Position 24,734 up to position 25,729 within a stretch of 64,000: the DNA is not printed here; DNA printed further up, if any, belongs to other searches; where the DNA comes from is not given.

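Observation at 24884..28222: Bacterial Elp3 joined head-to-head (CATATG) with a Trm9-like methyltransferase, and convergently overlapped by DUF763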

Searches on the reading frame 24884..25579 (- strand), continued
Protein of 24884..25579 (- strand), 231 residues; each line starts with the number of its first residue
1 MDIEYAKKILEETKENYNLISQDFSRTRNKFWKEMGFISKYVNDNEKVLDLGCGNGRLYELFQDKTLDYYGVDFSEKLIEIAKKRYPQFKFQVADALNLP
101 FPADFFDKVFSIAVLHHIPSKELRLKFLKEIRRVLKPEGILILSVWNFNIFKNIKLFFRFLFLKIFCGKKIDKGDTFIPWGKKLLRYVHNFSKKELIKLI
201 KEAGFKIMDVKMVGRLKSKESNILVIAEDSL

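Call 15: search_solved_structures(query=A2, max_evalue=0.00001, show_alignments=5)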
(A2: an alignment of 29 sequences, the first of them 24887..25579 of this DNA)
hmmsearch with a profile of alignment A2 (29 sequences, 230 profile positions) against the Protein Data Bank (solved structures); distinct sequences matched with E-value up to 0.00001: 61 (the best 60 are shown).
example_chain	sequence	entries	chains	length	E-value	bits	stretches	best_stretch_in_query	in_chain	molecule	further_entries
5cm2_Z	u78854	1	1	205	7.1e-22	81.1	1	26-212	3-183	TRNA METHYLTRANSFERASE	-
1ve3_A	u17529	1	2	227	1.7e-19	73.3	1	26-166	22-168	hypothetical protein PH0226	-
6uak_A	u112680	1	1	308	7.1e-16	61.5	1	41-141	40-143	SAM dependent methyltransferase LahSB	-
3sm3_A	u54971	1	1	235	9.4e-16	61.1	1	38-220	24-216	SAM-dependent methyltransferases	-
6uv6_A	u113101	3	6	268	2.1e-15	60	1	42-143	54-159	D-glucose O-methyltransferase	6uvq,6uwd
2avn_A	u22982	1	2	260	2.3e-15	59.9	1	36-155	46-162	ubiquinone/menaquinone biosynthesis methyltransferase-related protein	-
3bus_A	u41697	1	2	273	3.1e-15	59.4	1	33-144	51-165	Methyltransferase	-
3l8d_A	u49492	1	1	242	8.9e-15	57.9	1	35-144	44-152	Methyltransferase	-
5wp4_A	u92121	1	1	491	4.4e-14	55.7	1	37-143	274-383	Phosphoethanolamine N-methyltransferase 1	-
3ccf_A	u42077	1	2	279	4.6e-14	55.6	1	43-143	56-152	Cyclopropane-fatty-acyl-phospholipid synthase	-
5wp5_A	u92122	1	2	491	7e-14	55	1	39-144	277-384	Phosphomethylethanolamine N-methyltransferase 2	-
4iv8_A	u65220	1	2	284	8.4e-14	54.7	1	35-202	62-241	Phosphoethanolamine N-methyltransferase,putative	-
9rfr_A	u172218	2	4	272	7.6e-13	51.6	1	14-154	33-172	Ubiquinone biosynthesis O-methyltransferase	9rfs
8zc8_A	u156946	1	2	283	2.8e-12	49.7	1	42-144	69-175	MitM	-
21zq_A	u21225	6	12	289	3e-12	49.7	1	42-144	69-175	MitM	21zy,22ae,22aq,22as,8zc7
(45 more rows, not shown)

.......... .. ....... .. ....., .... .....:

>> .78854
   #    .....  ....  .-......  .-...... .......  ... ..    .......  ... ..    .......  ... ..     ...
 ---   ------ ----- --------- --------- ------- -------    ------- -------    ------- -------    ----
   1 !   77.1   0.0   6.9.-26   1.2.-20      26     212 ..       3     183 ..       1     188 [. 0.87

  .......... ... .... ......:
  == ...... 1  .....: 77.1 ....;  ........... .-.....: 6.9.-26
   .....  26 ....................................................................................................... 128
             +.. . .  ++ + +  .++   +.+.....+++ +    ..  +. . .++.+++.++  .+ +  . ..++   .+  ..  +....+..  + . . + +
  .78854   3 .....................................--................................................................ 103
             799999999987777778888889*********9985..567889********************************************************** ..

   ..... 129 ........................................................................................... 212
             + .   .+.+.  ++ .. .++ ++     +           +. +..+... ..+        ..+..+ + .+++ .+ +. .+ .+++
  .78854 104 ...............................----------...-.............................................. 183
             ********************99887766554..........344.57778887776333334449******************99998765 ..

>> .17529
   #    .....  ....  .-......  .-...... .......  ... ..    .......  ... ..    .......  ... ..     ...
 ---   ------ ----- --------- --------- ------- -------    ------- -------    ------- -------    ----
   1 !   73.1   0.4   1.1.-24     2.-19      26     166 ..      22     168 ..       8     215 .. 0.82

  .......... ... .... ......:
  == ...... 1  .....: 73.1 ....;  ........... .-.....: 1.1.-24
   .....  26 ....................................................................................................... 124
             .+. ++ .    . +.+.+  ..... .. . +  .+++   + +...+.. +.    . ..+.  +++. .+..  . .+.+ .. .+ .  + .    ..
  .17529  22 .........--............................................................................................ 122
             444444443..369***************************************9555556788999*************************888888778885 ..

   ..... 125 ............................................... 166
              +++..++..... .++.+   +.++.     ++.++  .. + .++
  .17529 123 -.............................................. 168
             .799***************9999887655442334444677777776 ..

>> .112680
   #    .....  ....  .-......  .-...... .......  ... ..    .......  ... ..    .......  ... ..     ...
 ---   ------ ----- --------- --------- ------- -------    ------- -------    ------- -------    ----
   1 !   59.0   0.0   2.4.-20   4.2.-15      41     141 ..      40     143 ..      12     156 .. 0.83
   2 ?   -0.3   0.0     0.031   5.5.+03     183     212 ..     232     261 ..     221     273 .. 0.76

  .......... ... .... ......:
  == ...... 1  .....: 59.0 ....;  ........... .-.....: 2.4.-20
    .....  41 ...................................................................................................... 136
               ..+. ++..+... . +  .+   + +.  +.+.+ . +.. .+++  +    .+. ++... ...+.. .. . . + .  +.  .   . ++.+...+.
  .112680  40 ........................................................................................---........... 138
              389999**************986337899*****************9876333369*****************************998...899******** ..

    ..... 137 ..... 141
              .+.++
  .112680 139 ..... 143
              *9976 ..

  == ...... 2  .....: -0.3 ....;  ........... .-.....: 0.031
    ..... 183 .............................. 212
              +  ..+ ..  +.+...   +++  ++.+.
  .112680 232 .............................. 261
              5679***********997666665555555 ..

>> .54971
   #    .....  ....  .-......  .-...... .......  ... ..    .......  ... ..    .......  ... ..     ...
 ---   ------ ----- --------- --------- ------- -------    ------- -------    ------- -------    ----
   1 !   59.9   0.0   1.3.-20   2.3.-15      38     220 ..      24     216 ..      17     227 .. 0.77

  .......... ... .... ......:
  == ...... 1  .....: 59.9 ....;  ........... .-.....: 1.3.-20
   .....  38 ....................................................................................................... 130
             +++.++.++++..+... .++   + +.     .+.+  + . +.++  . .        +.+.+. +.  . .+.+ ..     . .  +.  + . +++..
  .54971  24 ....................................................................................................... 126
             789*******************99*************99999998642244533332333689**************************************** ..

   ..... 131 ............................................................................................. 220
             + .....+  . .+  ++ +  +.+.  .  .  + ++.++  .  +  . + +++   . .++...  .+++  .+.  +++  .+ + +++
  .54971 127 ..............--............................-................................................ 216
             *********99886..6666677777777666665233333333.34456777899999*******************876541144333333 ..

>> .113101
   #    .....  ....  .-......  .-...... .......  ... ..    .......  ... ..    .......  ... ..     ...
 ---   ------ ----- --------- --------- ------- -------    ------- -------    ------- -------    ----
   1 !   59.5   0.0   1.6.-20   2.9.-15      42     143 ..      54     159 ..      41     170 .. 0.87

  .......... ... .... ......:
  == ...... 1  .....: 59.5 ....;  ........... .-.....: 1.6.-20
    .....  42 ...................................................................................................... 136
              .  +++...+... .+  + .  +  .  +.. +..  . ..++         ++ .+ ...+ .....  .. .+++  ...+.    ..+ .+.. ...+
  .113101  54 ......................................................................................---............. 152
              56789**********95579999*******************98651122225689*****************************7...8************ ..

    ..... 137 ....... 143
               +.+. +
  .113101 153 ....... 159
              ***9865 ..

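Call 35: predict_structure(alignment_id=A2)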
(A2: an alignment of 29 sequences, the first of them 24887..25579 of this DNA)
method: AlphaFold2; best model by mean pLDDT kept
length: 231 residues; sequences in the alignment: 29
mean_pLDDT: 90.0   pTM: 0.88
mean pLDDT of the five models: 90.0, 89.9, 89.9, 88.1, 87.5
residues with pLDDT >= 90: 172; 70-90: 38; 50-70: 21; < 50: 0
segments of 3 or more residues with pLDDT < 50: none
pLDDT, mean of each block of 10 residues (from residue 1): 89 93 91 92 97 95 95 97 96 95 98 95 97 97 88 59 59 82 86 96 98 85 95 71
secondary structure, 60 per line:
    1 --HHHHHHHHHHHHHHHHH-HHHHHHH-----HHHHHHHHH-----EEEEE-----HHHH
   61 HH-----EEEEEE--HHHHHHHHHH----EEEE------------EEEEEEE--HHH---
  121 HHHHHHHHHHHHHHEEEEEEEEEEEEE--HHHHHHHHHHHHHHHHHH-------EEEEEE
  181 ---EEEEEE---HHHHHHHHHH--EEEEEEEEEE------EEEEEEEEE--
elements in order: H3-19 H21-27 H33-41 E47-51 H57-62 E68-73 H76-85 E90-93 E106-112 H121-134 E135-147 H150-167 E175-180 E184-189 H193-202 E205-214 E221-229

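Call 37: find_encoding_contigs(protein=P0001, flank=8000, max_places=2)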
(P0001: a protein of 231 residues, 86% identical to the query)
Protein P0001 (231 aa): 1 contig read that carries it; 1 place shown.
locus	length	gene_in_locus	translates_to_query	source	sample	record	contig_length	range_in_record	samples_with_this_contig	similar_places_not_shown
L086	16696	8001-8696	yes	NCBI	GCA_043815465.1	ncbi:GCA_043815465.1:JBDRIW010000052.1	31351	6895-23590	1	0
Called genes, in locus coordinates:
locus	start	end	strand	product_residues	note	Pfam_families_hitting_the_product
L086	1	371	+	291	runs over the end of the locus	PF01149:Fapy_DNA_glyco, PF05833:NFACT_N (faint), PF06831:H2TH, PF06827:zf-FPG_IleRS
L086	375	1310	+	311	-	PF06144:DNA_pol3_delta (weak), PF21694:DNA_pol3_delta_C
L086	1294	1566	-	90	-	PF01649:Ribosomal_S20p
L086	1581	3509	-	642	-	PF00270:DEAD (weak), PF04851:ResIII, PF17757:UvrB_inter, PF27431:UvrB_3rd, PF21090:P-loop_SecA (faint), PF00271:Helicase_C, PF12344:UvrB, PF02151:UVR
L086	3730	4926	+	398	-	PF08245:Mur_ligase_M, PF02875:Mur_ligase_C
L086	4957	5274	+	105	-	-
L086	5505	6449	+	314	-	PF01784:DUF34_NIF3 (faint)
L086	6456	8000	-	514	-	PF04055:Radical_SAM, PF16199:Radical_SAM_C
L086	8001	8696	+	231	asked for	PF01209:Ubie_methyltran, PF13489:Methyltransf_23, PF02353:CMAS (weak), PF07021:MetW, PF13847:Methyltransf_31, PF08241:Methyltransf_11, PF08242:Methyltransf_12, PF13649:Methyltransf_25, +1 more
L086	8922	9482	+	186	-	PF18306:LDcluster4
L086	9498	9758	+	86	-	PF03144:GTP_EFTU_D2 (weak)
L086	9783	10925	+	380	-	PF01490:Aa_trans, PF03222:Trp_Tyr_perm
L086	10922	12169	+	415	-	PF27218:MJ0043_C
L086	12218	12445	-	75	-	-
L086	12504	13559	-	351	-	PF04551:GcpE, PF26540:GcpE_C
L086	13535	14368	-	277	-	PF02401:LYTB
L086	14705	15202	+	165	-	PF03449:GreA_GreB_N (weak), PF01272:GreA_GreB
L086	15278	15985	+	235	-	PF12917:YfbR-like (faint), PF13023:HD_3, PF01966:HD (weak)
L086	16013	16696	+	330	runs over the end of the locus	PF03706:LPG_synthase_TM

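Call 39: fold_search(model_id=the predicted structure, library=pdb)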
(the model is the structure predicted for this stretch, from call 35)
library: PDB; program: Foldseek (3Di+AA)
matches with E <= 10: 1964; with E <= 0.001: 1581
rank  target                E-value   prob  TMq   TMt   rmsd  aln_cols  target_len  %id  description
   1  5cm2_Z                7.2e-18  1.00  0.67  0.83   2.9       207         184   24  Structure of Y. lipolytica Trm9-Trm112 complex, a methyltransferase modifying U34 in the anticodon loop of some tRNAs (released 2015-10-21)
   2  3sm3                  2.1e-16  1.00  0.73  0.80   2.8       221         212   24  Crystal Structure of SAM-dependent methyltransferases Q8PUK2_METMA from Methanosarcina mazei. Northeast Structural Genom (released 2011-07-20)
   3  3l8d                  1.1e-15  1.00  0.62  0.70   3.5       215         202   25  Crystal structure of methyltransferase from Bacillus Thuringiensis (released 2010-01-12)
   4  4pne_B                3.0e-15  1.00  0.69  0.60   4.7       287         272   16  Crystal Structure of the [4+2]-Cyclase SpnF (released 2015-02-18)
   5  4pne_A                3.8e-15  1.00  0.68  0.59   4.8       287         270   16  Crystal Structure of the [4+2]-Cyclase SpnF (released 2015-02-18)
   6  6f5z_B                8.6e-15  1.00  0.72  0.73   3.8       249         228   17  Complex between the Haloferax volcanii Trm112 methyltransferase activator and the Hvo_0019 putative methyltransferase (released 2018-07-11)
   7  1ve3_A                1.0e-14  1.00  0.64  0.69   5.8       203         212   24  Crystal structure of PH0226 protein from Pyrococcus horikoshii OT3 (released 2005-05-24)
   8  3bus_B                1.0e-14  1.00  0.61  0.59   5.7       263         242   16  Crystal Structure of RebM (released 2008-03-25)
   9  8owx_B                1.3e-14  1.00  0.74  0.70   3.9       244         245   18  Crystal Structure of METTL6 bound to SAH (released 2024-05-08)
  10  7f1e_B                1.5e-14  1.00  0.71  0.72   6.9       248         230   17  Structure of METTL6 bound with SAM (released 2022-01-12)
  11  1ve3_B                2.3e-14  1.00  0.64  0.66   8.4       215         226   24  Crystal structure of PH0226 protein from Pyrococcus horikoshii OT3 (released 2005-05-24)
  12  6f5z_A                2.6e-14  1.00  0.66  0.68   4.6       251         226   18  Complex between the Haloferax volcanii Trm112 methyltransferase activator and the Hvo_0019 putative methyltransferase (released 2018-07-11)
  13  8p7b_A                3.0e-14  1.00  0.71  0.69   4.9       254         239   17  CryoEM structure of METTL6 tRNA SerRS complex in a 1:2:2 stoichiometry (released 2024-06-12)
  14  6uv6_A                3.4e-14  1.00  0.68  0.60   5.2       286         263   19  AtmM with bound rebeccamycin analogue (released 2020-11-25)
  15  6uv6_C                3.4e-14  1.00  0.62  0.55   5.1       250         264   21  AtmM with bound rebeccamycin analogue (released 2020-11-25)
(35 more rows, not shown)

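Call 40: find_encoding_contigs(protein=P0005, flank=4000, max_places=2)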
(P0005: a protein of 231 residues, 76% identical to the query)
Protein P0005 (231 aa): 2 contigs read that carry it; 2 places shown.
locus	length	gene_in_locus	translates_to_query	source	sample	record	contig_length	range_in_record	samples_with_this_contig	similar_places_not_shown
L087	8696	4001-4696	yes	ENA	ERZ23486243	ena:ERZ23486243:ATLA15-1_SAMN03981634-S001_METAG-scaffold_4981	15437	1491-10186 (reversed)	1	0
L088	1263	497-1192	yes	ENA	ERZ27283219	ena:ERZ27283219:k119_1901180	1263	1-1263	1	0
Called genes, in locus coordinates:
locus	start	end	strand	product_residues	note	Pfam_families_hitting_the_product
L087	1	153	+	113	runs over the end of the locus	-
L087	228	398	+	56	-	-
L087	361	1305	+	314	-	PF01784:DUF34_NIF3 (faint)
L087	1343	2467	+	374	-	PF05559:DUF763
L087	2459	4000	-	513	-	PF23613:ELP3_N (weak), PF04055:Radical_SAM, PF16199:Radical_SAM_C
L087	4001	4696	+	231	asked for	PF01209:Ubie_methyltran, PF13489:Methyltransf_23, PF07021:MetW (weak), PF13847:Methyltransf_31, PF08241:Methyltransf_11, PF08242:Methyltransf_12, PF13649:Methyltransf_25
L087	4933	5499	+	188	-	PF18306:LDcluster4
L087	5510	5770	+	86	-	PF03144:GTP_EFTU_D2 (weak)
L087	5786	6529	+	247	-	PF01490:Aa_trans, PF03222:Trp_Tyr_perm, PF13520:AA_permease_2 (weak)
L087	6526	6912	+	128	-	-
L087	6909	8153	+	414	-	PF27218:MJ0043_C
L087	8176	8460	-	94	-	-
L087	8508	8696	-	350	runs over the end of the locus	PF04551:GcpE, PF26540:GcpE_C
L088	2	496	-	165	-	?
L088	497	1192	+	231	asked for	PF01209:Ubie_methyltran, PF13489:Methyltransf_23, PF07021:MetW (weak), PF13847:Methyltransf_31, PF08241:Methyltransf_11, PF08242:Methyltransf_12, PF13649:Methyltransf_25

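Call 41: find_encoding_contigs(protein=P0007, flank=4000, max_places=2)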
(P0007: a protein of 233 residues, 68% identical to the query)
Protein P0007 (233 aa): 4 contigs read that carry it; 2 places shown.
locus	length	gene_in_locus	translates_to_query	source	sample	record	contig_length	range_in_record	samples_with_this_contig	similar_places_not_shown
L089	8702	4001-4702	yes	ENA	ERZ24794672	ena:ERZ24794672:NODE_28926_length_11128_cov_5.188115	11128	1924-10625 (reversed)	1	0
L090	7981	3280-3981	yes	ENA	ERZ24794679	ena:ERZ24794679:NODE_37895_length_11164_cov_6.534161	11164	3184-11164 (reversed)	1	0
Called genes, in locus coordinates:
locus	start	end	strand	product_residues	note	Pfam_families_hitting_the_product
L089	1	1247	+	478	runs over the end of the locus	PF01139:RtcB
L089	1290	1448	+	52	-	-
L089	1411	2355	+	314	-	PF01784:DUF34_NIF3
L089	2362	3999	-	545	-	PF04055:Radical_SAM, PF16199:Radical_SAM_C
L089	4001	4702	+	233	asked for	PF01209:Ubie_methyltran, PF13489:Methyltransf_23, PF07021:MetW (weak), PF13847:Methyltransf_31, PF08241:Methyltransf_11, PF08242:Methyltransf_12, PF13649:Methyltransf_25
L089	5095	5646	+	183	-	PF18306:LDcluster4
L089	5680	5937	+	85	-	PF03144:GTP_EFTU_D2 (weak)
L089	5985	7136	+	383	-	PF01490:Aa_trans, PF03222:Trp_Tyr_perm, PF03845:Spore_permease (weak), PF13520:AA_permease_2 (faint)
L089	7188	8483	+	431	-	PF27218:MJ0043_C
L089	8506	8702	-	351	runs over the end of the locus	PF04551:GcpE, PF26540:GcpE_C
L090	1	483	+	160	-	?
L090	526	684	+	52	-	-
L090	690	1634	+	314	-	PF01784:DUF34_NIF3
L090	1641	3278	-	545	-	PF04055:Radical_SAM, PF16199:Radical_SAM_C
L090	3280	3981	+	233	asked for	PF01209:Ubie_methyltran, PF13489:Methyltransf_23, PF07021:MetW (weak), PF13847:Methyltransf_31, PF08241:Methyltransf_11, PF08242:Methyltransf_12, PF13649:Methyltransf_25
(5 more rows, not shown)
